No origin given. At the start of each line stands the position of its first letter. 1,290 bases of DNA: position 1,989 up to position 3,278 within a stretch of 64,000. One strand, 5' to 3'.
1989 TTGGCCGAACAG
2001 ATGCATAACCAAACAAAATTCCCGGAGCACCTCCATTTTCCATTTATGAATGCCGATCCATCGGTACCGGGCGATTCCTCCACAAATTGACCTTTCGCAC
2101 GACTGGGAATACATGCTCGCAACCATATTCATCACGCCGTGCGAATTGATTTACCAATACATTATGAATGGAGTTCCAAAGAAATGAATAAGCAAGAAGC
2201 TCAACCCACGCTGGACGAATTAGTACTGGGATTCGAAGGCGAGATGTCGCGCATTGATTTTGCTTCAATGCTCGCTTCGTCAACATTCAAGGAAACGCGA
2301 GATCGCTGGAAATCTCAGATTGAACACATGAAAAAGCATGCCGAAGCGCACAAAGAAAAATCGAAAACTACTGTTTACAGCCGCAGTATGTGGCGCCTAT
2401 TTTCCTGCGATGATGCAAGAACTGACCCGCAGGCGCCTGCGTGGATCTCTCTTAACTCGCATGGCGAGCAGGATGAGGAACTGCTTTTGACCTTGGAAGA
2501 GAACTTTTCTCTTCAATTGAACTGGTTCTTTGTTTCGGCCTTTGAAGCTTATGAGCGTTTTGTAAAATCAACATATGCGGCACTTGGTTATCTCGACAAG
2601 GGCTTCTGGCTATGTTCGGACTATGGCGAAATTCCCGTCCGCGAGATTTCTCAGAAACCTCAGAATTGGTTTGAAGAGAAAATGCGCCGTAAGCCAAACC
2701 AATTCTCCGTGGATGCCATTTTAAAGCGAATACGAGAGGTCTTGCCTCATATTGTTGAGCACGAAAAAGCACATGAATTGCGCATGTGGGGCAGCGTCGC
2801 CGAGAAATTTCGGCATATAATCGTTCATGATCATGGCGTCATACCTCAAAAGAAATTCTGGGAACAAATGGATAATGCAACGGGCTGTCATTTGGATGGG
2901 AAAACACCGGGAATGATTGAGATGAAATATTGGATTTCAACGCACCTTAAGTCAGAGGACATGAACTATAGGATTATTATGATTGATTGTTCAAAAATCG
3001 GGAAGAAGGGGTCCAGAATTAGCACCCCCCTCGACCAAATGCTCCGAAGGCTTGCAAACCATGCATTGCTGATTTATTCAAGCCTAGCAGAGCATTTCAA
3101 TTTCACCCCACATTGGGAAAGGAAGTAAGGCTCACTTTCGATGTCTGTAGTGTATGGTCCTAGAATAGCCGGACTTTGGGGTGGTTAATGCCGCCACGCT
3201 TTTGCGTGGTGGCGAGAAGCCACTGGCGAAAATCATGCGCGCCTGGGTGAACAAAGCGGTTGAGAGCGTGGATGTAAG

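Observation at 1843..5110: Island 1 at tRNA-Val: an AT-rich 329-aa orphan with faint HEPN/Abi-like motifs next to a laterally acquired creD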

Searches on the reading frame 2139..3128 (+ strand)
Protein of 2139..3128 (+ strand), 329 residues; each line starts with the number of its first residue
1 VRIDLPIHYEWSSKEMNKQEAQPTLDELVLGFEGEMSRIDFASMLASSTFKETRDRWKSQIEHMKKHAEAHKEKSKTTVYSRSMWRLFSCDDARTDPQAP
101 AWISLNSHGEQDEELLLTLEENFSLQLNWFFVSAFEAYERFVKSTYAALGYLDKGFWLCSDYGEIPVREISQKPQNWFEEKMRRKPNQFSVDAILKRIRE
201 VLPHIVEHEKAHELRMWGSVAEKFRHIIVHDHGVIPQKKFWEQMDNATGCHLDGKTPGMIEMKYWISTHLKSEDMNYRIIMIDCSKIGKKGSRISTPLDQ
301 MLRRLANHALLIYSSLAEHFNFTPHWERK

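Call 4: search_protein_families(library=pfam, proteins=[window:2139-3128:+], max_evalue=1)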
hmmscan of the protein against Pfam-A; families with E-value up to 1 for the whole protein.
window:2139-3128:+ (329 aa): 1 family
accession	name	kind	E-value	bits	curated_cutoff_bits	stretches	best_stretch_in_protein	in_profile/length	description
PF08857.17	ParBc_2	-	0.028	15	23.6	1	167-289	17-139/158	Putative ParB-like nuclease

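Call 5: search_protein_families(library=padloc, proteins=[window:2139-3128:+], max_evalue=1)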
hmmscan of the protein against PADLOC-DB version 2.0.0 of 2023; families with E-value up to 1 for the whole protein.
window:2139-3128:+ (329 aa): 0 families

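Call 6: search_protein_families(library=ncbifam, proteins=[window:2139-3128:+], max_evalue=1)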
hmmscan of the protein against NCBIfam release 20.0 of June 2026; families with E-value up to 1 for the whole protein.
window:2139-3128:+ (329 aa): 0 families

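Call 7: find_homologous_proteins(query=window:2139-3128:+, max_evalue=0.01)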
Query window:2139-3128:+ (329 aa): 6 proteins with E <= 0.01 among 711 candidates.
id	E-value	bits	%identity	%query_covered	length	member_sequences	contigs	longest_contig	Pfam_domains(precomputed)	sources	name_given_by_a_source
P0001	1.9e-214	729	100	95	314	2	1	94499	-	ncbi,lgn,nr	ncbi:MAG: hypothetical protein LBN38_01915 [Verrucomicrobiota bacterium]|nr:hypothetical protein [Ve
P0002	2.5e-138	479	70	95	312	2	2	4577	-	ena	-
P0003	1.1e-114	401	60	95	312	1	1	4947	-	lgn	-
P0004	2.5e-110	387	56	95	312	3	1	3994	-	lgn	-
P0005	1.7e-74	269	42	95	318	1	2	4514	-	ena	-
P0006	4.3e-67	245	39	95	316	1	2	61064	-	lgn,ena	-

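Call 12: search_solved_structures(query=A1, max_evalue=10, show_alignments=2)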
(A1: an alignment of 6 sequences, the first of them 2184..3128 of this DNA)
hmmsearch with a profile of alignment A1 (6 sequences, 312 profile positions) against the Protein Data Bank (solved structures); distinct sequences matched with E-value up to 10: 0.

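Call 13: find_encoding_contigs(protein=P0006, flank=10000, max_places=4)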
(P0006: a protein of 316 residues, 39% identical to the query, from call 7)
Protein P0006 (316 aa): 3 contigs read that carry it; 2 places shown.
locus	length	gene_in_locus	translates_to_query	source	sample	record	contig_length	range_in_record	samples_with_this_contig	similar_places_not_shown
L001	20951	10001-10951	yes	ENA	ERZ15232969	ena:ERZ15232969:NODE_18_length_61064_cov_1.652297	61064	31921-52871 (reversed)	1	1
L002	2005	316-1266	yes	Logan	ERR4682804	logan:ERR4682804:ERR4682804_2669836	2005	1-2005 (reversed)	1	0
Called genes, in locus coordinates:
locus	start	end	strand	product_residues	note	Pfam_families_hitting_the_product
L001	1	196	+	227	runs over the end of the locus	PF00005:ABC_tran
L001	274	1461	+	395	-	PF00132:Hexapep (faint)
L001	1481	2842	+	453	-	PF02878:PGM_PMM_I, PF02879:PGM_PMM_II, PF02880:PGM_PMM_III, PF00408:PGM_PMM_IV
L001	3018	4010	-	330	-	-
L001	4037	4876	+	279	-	PF13567:DUF4131, PF03772:Competence (weak)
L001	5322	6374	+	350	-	PF03235:GmrSD_N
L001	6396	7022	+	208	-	-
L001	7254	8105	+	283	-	-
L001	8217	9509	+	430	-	-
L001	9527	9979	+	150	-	PF01381:HTH_3 (weak)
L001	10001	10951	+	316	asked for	-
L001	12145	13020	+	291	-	-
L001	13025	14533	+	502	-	PF01555:N6_N4_Mtase, PF01170:UPF0020 (faint), PF01555:N6_N4_Mtase (weak)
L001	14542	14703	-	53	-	-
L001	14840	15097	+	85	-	PF08845:SymE_toxin (weak)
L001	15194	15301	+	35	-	-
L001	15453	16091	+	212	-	PF00239:Resolvase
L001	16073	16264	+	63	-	-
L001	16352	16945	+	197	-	-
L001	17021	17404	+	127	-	-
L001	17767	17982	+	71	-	-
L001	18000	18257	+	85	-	-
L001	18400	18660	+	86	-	-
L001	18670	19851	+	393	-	-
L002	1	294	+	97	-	?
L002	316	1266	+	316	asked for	-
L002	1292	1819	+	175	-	PF12694:cpYpsA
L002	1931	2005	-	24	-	?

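Call 14: find_encoding_contigs(protein=P0001, flank=10000, max_places=4)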
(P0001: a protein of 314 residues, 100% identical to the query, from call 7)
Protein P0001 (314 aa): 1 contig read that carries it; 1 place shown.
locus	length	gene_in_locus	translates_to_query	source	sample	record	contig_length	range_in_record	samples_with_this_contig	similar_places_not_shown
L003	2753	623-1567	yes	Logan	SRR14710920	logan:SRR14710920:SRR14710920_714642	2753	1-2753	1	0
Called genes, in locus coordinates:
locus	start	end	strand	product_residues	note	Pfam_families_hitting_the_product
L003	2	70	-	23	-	?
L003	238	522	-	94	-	-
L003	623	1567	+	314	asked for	-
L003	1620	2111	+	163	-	-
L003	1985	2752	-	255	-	?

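Call 15: find_encoding_contigs(protein=P0002, flank=10000, max_places=4)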
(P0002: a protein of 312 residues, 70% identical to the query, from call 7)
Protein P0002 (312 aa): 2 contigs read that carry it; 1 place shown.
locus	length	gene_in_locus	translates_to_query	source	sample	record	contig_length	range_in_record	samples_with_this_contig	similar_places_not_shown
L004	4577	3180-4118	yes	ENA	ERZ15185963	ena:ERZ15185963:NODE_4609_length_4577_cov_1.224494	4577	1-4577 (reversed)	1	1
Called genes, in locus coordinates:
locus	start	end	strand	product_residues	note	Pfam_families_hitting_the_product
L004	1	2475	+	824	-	?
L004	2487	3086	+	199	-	-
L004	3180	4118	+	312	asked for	-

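Call 16: find_encoding_contigs(protein=P0003, flank=10000, max_places=4)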
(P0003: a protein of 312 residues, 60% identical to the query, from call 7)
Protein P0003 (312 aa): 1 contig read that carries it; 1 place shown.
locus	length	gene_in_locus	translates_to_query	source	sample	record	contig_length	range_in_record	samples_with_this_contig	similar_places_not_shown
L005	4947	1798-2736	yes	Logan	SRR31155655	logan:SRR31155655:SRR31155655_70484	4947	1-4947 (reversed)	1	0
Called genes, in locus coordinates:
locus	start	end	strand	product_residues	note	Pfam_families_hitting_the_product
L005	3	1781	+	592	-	?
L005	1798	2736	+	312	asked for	-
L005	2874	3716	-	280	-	-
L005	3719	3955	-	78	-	-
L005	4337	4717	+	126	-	PF13560:HTH_31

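Call 17: find_encoding_contigs(protein=P0004, flank=10000, max_places=4)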
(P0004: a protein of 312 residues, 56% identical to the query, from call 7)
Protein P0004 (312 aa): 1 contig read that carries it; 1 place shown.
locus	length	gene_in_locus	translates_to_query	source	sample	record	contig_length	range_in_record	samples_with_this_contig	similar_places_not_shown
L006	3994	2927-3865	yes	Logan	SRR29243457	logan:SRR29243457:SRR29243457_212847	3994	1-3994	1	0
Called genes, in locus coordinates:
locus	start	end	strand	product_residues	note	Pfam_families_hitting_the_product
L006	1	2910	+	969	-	?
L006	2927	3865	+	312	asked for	-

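Call 18: find_encoding_contigs(protein=P0005, flank=10000, max_places=4)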
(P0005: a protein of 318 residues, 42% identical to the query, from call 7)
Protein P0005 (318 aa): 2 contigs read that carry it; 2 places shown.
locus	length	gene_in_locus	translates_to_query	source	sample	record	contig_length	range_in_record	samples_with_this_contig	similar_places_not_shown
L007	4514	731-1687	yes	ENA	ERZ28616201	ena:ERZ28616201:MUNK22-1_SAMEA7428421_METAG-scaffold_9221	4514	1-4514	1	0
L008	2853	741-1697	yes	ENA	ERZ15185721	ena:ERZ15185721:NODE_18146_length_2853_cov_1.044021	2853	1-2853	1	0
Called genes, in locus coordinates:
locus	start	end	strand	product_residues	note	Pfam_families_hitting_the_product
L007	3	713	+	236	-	?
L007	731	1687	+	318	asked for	-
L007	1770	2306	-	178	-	-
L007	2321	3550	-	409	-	PF13175:AAA_15 (faint), PF13304:AAA_21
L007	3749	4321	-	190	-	-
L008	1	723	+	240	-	?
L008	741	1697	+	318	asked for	-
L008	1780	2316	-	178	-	-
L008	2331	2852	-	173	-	?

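Call 19: search_protein_families(library=pfam, proteins=[L006:1-2910:+, L005:3-1781:+, L004:1-2475:+, L004:2487-3086:+, L007:3-713:+, L001:9527-9979:+, L001:8217-9509:+, L001:7254-8105:+, L001:12145-13020:+, L002:1-294:+], max_evalue=0.01)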
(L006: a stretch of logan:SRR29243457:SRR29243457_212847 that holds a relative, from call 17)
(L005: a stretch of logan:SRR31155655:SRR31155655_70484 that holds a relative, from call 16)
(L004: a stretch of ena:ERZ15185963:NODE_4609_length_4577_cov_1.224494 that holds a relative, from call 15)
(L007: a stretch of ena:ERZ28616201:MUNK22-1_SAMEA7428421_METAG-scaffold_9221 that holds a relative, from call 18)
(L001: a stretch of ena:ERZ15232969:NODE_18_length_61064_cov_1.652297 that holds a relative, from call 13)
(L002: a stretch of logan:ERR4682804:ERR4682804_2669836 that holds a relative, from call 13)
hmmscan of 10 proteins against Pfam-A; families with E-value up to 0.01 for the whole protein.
L006:1-2910:+ (969 aa): 6 families
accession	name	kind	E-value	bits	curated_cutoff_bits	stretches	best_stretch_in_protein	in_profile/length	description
PF20473.4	MmeI_Mtase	-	7.2e-26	91.3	27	1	414-655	7-249/259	MmeI, DNA-methyltransferase domain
PF20465.4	MmeI_hel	-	1.4e-13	51.8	27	1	233-302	2-75/75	MmeI, helicase spacer domain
PF20466.3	MmeI_TRD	-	2.5e-10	40.5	27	1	727-884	49-206/207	MmeI, target recognition domain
PF02384.22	N6_Mtase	-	1.8e-05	24.7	20.4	1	427-567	47-148/311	N-6 DNA Methylase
PF07669.17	Eco57I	-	7.7e-05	23.3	25.3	1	475-595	2-122/171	Eco57I restriction-modification methylase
PF20467.3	MmeI_C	-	0.0024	18.5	27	1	889-964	5-76/83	MmeI, C-terminal domain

L005:3-1781:+ (592 aa): 5 families
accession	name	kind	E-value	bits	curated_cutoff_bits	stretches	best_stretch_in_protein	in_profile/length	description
PF20473.4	MmeI_Mtase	-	7.4e-27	94.6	27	1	32-282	5-256/259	MmeI, DNA-methyltransferase domain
PF20466.3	MmeI_TRD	-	1.3e-08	34.9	27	1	347-507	49-206/207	MmeI, target recognition domain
PF02384.22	N6_Mtase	-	2.3e-06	27.6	20.4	1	42-280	42-236/311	N-6 DNA Methylase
PF20467.3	MmeI_C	-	1.7e-05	25.4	27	1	510-589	3-78/83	MmeI, C-terminal domain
PF07669.17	Eco57I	-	0.00013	22.5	25.3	1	95-217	2-124/171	Eco57I restriction-modification methylase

L004:1-2475:+ (824 aa): 7 families
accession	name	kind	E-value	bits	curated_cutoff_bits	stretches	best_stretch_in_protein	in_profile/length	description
PF20473.4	MmeI_Mtase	-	4.9e-90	301.7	27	1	241-501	1-258/259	MmeI, DNA-methyltransferase domain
PF20466.3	MmeI_TRD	-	1.3e-66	224.3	27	1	527-727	4-206/207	MmeI, target recognition domain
PF20467.3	MmeI_C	-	2.1e-25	89.2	27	1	730-808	3-79/83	MmeI, C-terminal domain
PF20465.4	MmeI_hel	-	4.3e-21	75.9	27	1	89-166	1-75/75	MmeI, helicase spacer domain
PF20464.3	MmeI_N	-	9.3e-17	62.4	27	1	8-83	104-180/181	MmeI, N-terminal domain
PF02384.22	N6_Mtase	-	1.1e-07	31.9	20.4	1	262-430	49-175/311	N-6 DNA Methylase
PF07669.17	Eco57I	-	0.00019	22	25.3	1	311-460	2-157/171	Eco57I restriction-modification methylase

L004:2487-3086:+ (199 aa): 0 families

L007:3-713:+ (236 aa): 0 families

L001:9527-9979:+ (150 aa): 4 families
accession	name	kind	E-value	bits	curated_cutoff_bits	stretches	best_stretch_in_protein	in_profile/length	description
PF01381.28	HTH_3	-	9.8e-08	32.4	23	1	83-121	1-39/55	Helix-turn-helix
PF13560.12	HTH_31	-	0.00038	21.1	27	1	84-115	7-38/64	Helix-turn-helix domain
PF20432.4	Xre-like-HTH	-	0.0055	17.4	25.8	0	83-115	15-47/63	Antitoxin Xre-like helix-turn-helix domain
PF12844.13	HTH_19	-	0.008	16.5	30.2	0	80-114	1-35/64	Helix-turn-helix domain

L001:8217-9509:+ (430 aa): 0 families

L001:7254-8105:+ (283 aa): 0 families

L001:12145-13020:+ (291 aa): 0 families

L002:1-294:+ (97 aa): 5 families
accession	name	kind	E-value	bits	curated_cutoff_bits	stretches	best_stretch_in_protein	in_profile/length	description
PF01381.28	HTH_3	-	4.1e-08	33.6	23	1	30-68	1-39/55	Helix-turn-helix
PF13560.12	HTH_31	-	7.9e-05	23.3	27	1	31-63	7-37/64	Helix-turn-helix domain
PF12844.13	HTH_19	-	0.0018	18.5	30.2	0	27-61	1-35/64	Helix-turn-helix domain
PF20432.4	Xre-like-HTH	-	0.0026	18.4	25.8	0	30-62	15-47/63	Antitoxin Xre-like helix-turn-helix domain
PF14590.12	DUF4447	-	0.0062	16.8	27.2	1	30-64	12-46/166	Domain of unknown function (DUF4447)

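Call 20: predict_structure(alignment_id=A1)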
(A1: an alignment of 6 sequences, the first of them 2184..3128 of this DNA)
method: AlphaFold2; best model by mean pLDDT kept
length: 314 residues; sequences in the alignment: 6
mean_pLDDT: 44.8   pTM: 0.28
mean pLDDT of the five models: 44.8, 44.8, 44.6, 43.3, 41.4
residues with pLDDT >= 90: 0; 70-90: 21; 50-70: 86; < 50: 207
segments of 3 or more residues with pLDDT < 50: 1-39, 41-43, 45-50, 55-153, 186-207, 209-218, 266-287
pLDDT, mean of each block of 10 residues (from residue 1): 35 32 29 40 47 44 32 26 29 30 31 29 31 26 38 56 69 62 48 40 48 45 78 68 65 69 50 32 45 52 59 52
secondary structure, 60 per line:
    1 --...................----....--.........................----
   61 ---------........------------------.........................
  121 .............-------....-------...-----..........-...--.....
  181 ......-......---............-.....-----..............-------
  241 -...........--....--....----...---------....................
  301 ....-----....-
elements in order: H3-21 H26-29 H32-56 H70-77 H96-133 H141-144 H160-169 H176-186 H188-193 H197-208 H210-214 H222-233 H242-252 E255-258 E261-264 H281-304 H310-313

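Call 21: search_protein_representatives(alignment_id=A1)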
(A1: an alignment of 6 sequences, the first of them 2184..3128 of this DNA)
Query: 6 sequences, 312 profile positions. Proteins with E-value up to 0.001 (for the whole library): 321; up to 1e-10: 232; up to 1e-30: 37. The best 150 are listed.
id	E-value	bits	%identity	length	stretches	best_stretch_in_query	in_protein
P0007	1.0e-107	376.7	-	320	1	1-311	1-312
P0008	7.6e-77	275.3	-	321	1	1-311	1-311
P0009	2.6e-75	270.2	-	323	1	1-311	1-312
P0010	3.7e-66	240.2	-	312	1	1-311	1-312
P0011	1.1e-65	238.6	-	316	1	1-312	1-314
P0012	1.5e-64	234.8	-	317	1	1-311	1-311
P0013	1.4e-62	228.4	-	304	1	1-310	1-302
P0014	4.4e-59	216.9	-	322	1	1-311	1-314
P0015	2.2e-57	211.3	-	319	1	4-312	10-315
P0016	8.4e-57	209.4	-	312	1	1-311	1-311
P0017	3.8e-56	207.2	-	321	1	1-311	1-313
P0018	1.2e-55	205.6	-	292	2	89-310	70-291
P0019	1.8e-55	205.0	-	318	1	1-312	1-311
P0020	2.7e-55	204.5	-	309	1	1-311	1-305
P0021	4.4e-54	200.5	-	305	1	1-311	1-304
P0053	1.5e-26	110.0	-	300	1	104-303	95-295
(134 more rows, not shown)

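Call 25: search_protein_families(library=pfam, alignment_id=A2, max_evalue=0.1)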
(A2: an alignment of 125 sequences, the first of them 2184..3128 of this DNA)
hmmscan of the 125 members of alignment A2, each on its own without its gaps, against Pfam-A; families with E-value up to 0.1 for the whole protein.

A. member 1, window:2184-3128:+ (314 aa): 1 family
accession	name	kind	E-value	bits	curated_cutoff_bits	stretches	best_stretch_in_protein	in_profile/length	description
PF08857.17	ParBc_2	-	0.025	15.1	23.6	1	152-274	17-139/158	Putative ParB-like nuclease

B. families by the number of members that match (of 125 scanned): 62 families (the first 25 are shown)
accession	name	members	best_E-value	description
PF16787.10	NDC10_II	3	0.0017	Centromere DNA-binding protein complex CBF3 subunit, domain 2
PF18739.6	HEPN_Apea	3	0.0098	Apea-like HEPN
PF04691.17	ApoC-I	3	0.023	Apolipoprotein C-I (ApoC-1)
PF13058.12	DUF3920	1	0.00016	Protein of unknown function (DUF3920)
PF13289.12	SIR2_2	1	0.0012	SIR2-like domain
PF24529.1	CFAP47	1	0.0028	Cilia- and flagella-associated protein 47 domain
PF08463.15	EcoEI_R_C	1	0.003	EcoEI R protein C-terminal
PF22236.2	TEBP_OB2-like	1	0.0052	Telomere end-binding protein alpha subunit OB2 domain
PF12358.13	DUF3644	1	0.0065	Domain of unknown function (DUF3644)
PF25019.1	LRR_R13L1-DRL21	1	0.0091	R13L1/DRL21 LRRs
PF08968.15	DUF1885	1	0.014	Domain of unknown function (DUF1885)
PF25630.1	Phycodna_minor_capsid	1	0.015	Phycodnaviridae minor capsid protein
PF14966.11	DNA_repr_REX1B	1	0.015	DNA repair REX1-B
PF16830.10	NBD94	1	0.016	Nucleotide-Binding Domain 94 of RH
PF05117.17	DUF695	1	0.017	Family of unknown function (DUF695)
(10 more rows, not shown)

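Call 26: search_solved_structures(query=A2, max_evalue=10, show_alignments=3)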
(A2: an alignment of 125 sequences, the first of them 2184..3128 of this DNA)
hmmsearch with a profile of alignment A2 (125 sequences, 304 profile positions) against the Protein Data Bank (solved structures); distinct sequences matched with E-value up to 10: 2.
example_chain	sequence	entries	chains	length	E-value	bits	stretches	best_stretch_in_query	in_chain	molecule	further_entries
3i3l_A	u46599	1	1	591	0.045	16.6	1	107-177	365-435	Alkylhalidase CmlS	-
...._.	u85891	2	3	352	6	9.6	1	14-118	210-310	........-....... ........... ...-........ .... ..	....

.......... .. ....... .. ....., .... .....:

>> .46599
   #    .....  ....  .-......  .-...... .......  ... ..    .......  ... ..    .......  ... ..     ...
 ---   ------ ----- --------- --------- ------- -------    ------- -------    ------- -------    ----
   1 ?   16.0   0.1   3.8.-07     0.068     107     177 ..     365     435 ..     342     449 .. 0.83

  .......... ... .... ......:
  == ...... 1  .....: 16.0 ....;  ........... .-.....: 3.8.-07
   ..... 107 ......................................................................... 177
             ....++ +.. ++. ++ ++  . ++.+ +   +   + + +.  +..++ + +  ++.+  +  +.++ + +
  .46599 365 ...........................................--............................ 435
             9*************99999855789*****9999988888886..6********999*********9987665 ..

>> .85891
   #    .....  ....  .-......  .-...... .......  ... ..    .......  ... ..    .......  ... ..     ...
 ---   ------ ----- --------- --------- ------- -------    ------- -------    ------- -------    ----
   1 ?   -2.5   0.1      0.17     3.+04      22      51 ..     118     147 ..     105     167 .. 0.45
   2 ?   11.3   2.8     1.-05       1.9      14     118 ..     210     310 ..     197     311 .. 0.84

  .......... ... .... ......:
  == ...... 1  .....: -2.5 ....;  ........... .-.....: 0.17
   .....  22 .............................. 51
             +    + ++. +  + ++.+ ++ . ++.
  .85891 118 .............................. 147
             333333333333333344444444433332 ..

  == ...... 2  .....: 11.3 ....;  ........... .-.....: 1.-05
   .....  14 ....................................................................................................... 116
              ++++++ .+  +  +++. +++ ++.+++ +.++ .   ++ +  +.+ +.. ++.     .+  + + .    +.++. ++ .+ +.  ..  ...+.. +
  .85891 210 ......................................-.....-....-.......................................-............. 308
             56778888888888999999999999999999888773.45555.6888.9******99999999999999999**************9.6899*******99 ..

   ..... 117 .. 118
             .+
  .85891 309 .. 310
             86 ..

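Call 27: find_homologous_proteins(query=A2, max_evalue=0.001)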
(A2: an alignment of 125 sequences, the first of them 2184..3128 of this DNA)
Query A2 (125 sequences) (314 aa, profile of the alignment): 25 proteins with E <= 0.001 among 3912 candidates.
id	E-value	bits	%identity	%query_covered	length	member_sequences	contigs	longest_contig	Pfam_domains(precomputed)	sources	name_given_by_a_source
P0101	1.7e-95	338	32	40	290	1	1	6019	-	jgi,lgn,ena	-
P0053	4.2e-88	314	27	62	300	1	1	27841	-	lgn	-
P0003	5.2e-87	310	60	100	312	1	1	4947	-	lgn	-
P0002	2.5e-85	305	70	100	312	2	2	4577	-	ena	-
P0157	6.5e-84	300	28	69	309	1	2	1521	-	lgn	-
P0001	3.3e-83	298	100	100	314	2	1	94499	-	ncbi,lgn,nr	ncbi:MAG: hypothetical protein LBN38_01915 [Verrucomicrobiota bacterium]|nr:hypothetical protein [Ve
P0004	1.0e-82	296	56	100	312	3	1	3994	-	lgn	-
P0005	1.5e-81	292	42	100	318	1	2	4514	-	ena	-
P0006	4.9e-80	287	39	100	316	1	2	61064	-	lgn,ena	-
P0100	2.4e-79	285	30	35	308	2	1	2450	-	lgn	-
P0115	5.0e-78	281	31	39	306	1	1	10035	-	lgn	-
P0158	1.9e-77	279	29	61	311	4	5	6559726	-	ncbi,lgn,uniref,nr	ncbi:hypothetical protein [Pseudomonas putida]|uniref:hypothetical protein n=1 Tax=Pseudomonas putid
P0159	2.9e-77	278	26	62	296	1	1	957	-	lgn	-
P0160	1.9e-75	272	32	35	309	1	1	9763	-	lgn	-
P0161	4.1e-75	271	36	35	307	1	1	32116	-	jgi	jgi:hypothetical protein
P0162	4.7e-75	271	31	36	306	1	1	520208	-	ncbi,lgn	-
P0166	7.8e-73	264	32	35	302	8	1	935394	-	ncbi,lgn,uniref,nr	ncbi:hypothetical protein [Pseudomonas sp. MWU318]|uniref:hypothetical protein n=1 Tax=Pseudomonas s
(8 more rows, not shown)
